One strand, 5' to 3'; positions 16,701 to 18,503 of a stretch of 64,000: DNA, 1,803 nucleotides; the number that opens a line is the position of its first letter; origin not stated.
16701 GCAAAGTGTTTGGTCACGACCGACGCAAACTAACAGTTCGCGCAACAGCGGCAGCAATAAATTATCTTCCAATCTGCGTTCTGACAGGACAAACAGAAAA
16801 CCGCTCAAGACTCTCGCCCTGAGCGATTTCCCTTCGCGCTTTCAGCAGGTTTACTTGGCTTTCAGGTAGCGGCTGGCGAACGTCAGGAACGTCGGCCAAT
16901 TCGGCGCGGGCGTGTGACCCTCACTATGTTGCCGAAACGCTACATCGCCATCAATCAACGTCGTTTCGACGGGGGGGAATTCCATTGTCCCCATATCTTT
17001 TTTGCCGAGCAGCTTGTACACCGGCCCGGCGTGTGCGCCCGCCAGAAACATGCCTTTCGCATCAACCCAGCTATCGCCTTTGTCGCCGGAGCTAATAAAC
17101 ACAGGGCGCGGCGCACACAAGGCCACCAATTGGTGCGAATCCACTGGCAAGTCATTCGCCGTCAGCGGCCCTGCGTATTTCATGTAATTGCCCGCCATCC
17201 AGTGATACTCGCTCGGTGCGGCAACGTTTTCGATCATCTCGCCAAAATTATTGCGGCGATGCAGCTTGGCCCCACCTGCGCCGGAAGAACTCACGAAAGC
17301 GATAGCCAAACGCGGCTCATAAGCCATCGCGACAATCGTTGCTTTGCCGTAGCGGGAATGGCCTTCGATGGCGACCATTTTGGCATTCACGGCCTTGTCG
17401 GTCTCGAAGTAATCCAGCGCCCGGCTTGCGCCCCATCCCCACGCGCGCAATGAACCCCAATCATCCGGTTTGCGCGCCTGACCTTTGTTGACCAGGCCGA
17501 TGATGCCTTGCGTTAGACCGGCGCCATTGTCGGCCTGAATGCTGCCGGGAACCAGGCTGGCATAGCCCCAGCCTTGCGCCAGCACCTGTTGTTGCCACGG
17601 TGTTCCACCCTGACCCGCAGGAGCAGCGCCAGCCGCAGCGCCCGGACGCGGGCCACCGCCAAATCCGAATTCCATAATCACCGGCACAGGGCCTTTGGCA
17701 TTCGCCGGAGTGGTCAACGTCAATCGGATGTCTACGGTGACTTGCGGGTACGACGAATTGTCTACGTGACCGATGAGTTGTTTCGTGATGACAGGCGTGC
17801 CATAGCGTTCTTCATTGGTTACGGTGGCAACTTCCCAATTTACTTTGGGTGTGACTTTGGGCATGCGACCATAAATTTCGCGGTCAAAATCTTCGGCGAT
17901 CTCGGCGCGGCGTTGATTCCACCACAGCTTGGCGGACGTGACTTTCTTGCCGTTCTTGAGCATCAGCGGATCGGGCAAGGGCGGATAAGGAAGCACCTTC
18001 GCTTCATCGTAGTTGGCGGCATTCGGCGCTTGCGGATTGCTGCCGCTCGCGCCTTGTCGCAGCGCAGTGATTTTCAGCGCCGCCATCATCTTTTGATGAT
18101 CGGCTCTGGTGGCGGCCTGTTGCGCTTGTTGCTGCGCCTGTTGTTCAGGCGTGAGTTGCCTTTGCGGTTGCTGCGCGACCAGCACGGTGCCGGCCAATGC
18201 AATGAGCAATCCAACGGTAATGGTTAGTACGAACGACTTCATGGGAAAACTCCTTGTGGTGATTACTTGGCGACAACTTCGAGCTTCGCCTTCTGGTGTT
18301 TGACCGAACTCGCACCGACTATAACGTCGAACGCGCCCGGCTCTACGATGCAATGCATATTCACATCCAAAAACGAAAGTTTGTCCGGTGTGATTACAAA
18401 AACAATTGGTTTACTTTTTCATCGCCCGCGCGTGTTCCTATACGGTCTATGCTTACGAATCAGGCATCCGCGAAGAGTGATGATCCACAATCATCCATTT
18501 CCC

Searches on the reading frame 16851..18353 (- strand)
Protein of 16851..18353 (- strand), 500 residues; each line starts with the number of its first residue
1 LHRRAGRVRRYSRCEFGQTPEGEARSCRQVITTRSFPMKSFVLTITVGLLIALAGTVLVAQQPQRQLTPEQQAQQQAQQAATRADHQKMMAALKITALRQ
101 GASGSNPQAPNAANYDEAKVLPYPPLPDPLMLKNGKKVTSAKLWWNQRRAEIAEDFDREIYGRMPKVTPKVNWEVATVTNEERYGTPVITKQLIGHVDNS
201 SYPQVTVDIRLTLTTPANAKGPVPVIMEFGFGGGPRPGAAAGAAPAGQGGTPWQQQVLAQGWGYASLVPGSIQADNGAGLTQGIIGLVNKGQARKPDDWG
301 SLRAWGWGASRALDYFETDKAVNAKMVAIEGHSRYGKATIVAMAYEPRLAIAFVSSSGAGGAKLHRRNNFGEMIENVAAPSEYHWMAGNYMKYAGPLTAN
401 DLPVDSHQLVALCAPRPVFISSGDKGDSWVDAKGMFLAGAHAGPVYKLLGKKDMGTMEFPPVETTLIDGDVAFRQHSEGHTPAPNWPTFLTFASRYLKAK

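Call 50: search_protein_families(library=pfam, proteins=[window:16851-18353:-], max_evalue=0.00001)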
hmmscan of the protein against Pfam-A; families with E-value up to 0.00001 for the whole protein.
window:16851-18353:- (500 aa): 1 family
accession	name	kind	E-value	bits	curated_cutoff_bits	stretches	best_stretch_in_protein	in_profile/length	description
PF22244.2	GCE_fung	-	1.2e-28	101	27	1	298-450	76-231/231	Glucuronyl esterase, fungi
